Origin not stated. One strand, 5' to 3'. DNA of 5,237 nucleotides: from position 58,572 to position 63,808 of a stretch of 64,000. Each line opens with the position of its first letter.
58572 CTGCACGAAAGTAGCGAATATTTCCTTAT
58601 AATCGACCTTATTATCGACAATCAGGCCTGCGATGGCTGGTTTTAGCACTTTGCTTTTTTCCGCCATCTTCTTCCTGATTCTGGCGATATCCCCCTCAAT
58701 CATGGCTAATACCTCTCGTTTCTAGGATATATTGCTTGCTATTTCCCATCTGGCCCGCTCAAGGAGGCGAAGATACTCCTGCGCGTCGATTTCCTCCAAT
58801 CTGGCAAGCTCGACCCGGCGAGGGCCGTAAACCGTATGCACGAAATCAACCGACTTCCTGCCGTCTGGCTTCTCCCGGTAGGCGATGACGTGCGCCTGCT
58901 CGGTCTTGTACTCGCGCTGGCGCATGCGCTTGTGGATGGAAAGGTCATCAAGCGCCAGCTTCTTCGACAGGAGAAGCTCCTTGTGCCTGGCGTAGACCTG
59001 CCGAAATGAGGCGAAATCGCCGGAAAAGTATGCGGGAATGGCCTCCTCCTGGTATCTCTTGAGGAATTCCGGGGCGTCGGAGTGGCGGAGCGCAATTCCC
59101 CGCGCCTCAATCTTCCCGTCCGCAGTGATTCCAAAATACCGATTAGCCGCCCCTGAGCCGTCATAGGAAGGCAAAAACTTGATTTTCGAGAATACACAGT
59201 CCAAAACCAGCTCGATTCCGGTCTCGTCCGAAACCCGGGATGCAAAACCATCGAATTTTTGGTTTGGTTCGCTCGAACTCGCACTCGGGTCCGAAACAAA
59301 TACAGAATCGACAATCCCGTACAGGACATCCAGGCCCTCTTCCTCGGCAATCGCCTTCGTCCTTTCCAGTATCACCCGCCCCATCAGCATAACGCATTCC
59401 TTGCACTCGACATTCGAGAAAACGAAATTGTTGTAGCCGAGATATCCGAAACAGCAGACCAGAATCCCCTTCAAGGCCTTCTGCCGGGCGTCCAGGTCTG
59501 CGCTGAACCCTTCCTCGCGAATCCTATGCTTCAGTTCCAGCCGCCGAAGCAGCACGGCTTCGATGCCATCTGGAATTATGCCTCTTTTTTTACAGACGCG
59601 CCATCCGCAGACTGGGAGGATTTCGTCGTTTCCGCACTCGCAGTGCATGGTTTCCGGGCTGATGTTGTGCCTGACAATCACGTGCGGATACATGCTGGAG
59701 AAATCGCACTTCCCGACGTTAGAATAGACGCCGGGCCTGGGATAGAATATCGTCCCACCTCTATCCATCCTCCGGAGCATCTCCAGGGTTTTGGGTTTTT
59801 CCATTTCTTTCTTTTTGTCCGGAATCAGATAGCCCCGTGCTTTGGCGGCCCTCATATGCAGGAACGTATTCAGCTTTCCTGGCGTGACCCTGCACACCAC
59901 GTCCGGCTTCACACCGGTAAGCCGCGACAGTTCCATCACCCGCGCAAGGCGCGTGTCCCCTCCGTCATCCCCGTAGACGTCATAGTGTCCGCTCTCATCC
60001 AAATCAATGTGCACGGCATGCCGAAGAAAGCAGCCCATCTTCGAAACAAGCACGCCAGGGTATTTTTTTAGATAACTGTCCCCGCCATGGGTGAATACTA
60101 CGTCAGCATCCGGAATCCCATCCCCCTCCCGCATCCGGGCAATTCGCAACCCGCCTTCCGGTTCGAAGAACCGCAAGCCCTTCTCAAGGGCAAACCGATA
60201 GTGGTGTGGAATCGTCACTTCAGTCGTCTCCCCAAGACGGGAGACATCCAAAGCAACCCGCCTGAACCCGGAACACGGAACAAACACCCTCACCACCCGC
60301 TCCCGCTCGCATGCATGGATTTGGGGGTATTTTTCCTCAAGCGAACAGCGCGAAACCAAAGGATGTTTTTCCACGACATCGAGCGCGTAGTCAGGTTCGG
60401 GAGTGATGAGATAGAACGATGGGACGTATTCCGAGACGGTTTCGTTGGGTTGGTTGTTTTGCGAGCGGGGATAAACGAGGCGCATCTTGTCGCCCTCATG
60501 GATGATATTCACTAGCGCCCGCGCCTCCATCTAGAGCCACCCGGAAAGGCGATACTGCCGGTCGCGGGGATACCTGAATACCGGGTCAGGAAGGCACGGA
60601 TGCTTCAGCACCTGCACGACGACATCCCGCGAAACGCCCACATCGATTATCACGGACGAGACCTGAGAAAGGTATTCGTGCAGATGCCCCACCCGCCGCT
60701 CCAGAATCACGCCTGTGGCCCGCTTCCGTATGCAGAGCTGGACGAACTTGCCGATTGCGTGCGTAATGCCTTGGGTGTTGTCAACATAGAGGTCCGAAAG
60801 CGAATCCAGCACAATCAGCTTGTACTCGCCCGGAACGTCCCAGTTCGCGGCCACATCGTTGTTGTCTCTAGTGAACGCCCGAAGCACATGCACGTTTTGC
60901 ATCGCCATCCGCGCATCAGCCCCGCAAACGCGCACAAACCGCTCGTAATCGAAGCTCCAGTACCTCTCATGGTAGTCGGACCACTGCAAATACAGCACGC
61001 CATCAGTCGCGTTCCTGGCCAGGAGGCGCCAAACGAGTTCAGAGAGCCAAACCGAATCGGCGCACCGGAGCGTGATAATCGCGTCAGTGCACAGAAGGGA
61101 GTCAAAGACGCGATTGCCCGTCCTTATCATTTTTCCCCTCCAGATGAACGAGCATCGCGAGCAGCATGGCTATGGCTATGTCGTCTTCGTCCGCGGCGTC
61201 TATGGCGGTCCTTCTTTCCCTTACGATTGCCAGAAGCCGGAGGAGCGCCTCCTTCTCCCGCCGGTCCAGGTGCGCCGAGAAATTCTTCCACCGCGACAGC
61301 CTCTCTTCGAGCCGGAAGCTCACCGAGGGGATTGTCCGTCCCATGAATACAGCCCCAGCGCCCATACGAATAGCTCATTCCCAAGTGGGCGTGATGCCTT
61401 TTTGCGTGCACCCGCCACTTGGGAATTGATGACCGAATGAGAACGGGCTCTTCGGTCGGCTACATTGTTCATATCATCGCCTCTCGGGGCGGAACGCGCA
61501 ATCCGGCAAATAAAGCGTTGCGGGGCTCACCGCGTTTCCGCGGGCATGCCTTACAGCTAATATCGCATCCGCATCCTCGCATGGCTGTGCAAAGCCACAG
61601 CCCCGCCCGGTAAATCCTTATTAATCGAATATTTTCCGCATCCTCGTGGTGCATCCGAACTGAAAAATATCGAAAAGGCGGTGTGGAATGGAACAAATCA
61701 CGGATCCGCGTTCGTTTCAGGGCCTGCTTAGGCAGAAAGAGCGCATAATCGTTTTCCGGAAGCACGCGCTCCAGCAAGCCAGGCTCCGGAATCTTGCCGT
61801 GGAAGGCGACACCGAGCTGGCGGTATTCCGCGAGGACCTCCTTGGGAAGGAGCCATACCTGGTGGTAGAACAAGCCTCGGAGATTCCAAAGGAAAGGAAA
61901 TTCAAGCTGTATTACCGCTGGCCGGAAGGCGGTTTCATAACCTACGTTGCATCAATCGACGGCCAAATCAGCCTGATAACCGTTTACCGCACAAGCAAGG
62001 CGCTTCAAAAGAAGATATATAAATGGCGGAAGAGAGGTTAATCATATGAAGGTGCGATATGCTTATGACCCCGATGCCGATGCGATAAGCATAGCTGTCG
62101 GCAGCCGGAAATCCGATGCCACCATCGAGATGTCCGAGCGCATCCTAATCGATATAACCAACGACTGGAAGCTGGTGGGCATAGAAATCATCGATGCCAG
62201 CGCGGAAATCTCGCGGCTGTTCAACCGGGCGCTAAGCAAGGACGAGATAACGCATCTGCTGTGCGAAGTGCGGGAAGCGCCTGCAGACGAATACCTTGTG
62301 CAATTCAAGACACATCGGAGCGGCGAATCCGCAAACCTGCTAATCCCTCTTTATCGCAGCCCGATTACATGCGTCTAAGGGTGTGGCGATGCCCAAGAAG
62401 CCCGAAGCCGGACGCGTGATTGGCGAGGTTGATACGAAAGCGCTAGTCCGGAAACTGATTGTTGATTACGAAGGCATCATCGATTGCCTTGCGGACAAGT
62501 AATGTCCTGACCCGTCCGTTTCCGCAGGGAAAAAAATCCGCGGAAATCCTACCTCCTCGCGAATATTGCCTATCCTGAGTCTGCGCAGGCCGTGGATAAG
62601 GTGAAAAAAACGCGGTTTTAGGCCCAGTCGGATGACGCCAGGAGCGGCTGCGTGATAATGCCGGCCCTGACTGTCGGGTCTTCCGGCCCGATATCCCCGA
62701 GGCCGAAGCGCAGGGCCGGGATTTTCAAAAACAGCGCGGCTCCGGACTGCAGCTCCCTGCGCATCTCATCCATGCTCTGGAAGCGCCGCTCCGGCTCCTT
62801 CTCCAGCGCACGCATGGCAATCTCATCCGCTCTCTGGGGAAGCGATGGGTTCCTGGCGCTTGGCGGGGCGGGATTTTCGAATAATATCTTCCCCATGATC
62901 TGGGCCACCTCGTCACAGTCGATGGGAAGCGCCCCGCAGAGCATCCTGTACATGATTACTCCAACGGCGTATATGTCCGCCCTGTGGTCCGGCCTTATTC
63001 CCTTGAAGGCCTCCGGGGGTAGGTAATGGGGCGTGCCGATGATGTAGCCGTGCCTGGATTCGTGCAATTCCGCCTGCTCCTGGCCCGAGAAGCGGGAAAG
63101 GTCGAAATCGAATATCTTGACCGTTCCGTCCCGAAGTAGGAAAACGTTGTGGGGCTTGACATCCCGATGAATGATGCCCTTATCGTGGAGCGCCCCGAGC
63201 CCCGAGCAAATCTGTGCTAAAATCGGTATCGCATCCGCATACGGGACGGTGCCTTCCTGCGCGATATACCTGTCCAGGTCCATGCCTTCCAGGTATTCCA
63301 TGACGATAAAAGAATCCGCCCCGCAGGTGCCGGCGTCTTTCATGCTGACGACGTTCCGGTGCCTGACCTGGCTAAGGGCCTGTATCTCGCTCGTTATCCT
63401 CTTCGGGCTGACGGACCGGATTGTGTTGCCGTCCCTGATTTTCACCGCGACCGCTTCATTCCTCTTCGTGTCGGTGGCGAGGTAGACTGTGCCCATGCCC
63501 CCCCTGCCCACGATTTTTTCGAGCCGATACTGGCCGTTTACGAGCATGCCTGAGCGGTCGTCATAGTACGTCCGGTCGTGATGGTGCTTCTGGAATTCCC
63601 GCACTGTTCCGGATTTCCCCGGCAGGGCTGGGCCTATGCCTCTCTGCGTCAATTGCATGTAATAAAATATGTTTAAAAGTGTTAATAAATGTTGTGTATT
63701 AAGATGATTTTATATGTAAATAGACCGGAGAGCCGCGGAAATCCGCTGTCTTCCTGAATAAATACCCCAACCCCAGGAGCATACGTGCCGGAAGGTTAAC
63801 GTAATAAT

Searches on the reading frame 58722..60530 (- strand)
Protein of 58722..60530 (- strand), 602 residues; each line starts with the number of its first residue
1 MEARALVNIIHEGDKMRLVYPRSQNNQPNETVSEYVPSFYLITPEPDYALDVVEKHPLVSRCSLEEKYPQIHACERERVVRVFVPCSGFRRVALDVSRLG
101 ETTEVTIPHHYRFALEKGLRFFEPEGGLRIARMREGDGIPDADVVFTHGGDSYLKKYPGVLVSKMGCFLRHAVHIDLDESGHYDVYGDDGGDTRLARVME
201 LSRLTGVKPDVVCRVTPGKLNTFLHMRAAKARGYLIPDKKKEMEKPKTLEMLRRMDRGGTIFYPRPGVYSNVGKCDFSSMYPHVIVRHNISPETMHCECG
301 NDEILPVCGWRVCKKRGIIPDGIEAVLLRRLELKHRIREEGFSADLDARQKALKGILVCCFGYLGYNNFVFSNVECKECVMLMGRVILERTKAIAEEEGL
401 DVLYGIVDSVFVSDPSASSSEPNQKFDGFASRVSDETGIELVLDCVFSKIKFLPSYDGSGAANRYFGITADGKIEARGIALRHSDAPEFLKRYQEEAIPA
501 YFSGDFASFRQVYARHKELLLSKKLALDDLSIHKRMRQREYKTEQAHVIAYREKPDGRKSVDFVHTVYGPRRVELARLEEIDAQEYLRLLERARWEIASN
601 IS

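Call 86: search_protein_families(library=pfam, proteins=[window:58722-60530:-], max_evalue=0.001)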
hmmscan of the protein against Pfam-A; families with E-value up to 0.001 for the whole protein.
window:58722-60530:- (602 aa): 1 family
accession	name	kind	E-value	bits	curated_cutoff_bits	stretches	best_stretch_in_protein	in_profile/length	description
PF00136.26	DNA_pol_B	-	5e-24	85.3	23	1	224-552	18-387/453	DNA polymerase family B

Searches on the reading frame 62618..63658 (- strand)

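Call 86: search_protein_families(library=pfam, proteins=[window:62618-63658:-], max_evalue=0.001)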
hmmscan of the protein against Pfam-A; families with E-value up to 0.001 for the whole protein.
window:62618-63658:- (346 aa): 6 families
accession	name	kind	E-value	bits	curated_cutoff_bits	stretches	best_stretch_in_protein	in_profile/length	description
PF00069.31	Pkinase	-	1.2e-51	176.1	31.7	1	44-296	1-255/263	Protein kinase domain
PF07714.23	PK_Tyr_Ser-Thr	-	6.8e-34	117.8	23.1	1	46-299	3-254/258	Protein tyrosine and serine/threonine kinase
PF06293.20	Kdo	-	3.8e-07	30.2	21.3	1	83-188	53-169/207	Lipopolysaccharide kinase (Kdo/WaaP) family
PF14531.12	Kinase-like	-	1.6e-05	24.8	25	1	155-250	159-255/289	Kinase-like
PF03109.22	ABC1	-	9.7e-05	22.1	22.9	0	115-192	142-218/244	ABC1 atypical kinase-like domain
PF01636.29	APH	-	0.00012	22.4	23.2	0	158-189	166-198/239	Phosphotransferase enzyme family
